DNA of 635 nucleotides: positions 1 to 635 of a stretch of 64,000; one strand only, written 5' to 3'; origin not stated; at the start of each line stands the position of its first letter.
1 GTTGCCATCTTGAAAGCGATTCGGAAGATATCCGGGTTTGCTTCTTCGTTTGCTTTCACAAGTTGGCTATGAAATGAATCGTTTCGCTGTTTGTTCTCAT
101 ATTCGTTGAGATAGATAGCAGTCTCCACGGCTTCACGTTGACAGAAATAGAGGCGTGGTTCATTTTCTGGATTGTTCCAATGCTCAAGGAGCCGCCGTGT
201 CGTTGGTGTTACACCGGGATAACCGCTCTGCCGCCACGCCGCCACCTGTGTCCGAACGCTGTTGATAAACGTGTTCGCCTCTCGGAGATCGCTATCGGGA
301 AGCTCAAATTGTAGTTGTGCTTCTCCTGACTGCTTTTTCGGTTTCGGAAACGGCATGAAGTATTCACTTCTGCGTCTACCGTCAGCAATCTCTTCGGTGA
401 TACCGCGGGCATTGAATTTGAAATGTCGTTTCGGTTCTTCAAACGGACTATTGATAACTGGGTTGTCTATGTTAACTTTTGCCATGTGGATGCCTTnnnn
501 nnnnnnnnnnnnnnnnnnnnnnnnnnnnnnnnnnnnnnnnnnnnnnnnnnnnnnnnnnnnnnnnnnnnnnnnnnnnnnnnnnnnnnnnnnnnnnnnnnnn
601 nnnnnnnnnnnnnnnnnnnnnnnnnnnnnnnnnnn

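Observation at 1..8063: Type III-like mod and res genes are 4.9 kb apart, with the ATPase/PIN cassettes and an opposite-strand Rpn nuclease between them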

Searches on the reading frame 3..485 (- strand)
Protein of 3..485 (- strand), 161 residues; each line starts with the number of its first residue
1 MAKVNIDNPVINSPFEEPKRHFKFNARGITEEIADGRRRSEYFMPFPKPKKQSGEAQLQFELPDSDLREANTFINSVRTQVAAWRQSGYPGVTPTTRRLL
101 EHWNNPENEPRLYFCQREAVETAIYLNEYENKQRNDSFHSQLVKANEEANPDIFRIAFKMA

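Call 6: search_protein_families(library=pfam, proteins=[window:3-485:-], max_evalue=0.01)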
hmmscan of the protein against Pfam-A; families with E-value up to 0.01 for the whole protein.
window:3-485:- (161 aa): 0 families

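Call 7: search_protein_families(library=padloc, proteins=[window:3-485:-], max_evalue=0.01)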
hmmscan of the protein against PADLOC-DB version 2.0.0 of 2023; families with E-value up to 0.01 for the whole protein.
window:3-485:- (161 aa): 0 families

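Call 8: search_protein_families(library=ncbifam, proteins=[window:3-485:-], max_evalue=0.01)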
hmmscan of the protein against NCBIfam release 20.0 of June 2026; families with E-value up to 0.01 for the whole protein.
window:3-485:- (161 aa): 1 family
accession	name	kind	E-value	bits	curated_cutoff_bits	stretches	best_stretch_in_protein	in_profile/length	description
NF046055.1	restr_BPTD_3080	equivalog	5.1e-48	163.7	800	1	6-161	1-160/970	BPTD_3080 family restriction endonuclease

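Call 44: find_homologous_proteins(query=window:3-485:-, max_evalue=1e-10)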
Query window:3-485:- (161 aa): 218 proteins with E <= 1e-10 among 261 candidates; the best 120 are listed.
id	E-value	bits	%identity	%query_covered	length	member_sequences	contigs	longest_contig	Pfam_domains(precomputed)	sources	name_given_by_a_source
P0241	7.1e-96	336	92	100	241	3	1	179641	PF04851.22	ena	-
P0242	1.3e-93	329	91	100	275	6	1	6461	PF04851.22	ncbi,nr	ncbi:restriction endonuclease subunit R, partial [Candidatus Poribacteria bacterium]|nr:restriction 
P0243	1.1e-74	267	87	82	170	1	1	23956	-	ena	-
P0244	2.5e-71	257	75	93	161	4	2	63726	-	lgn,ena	-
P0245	6.5e-68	245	86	77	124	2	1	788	-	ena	-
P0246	8.9e-61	222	77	80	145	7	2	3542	-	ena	-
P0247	5.2e-55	204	80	70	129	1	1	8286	-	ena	-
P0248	7.0e-54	200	86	65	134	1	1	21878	-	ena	-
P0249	4.2e-52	194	87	62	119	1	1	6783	-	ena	-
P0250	2.9e-50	188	87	60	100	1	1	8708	-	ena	-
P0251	3.4e-49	185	54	100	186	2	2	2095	PF04851.22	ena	-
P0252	1.1e-48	183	57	99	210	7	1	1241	-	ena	-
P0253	1.4e-48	183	55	100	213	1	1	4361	-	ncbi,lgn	-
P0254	1.4e-48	183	57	98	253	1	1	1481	PF04851.22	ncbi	-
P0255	4.2e-48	181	55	100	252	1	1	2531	PF04851.22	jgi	jgi:type III restriction enzyme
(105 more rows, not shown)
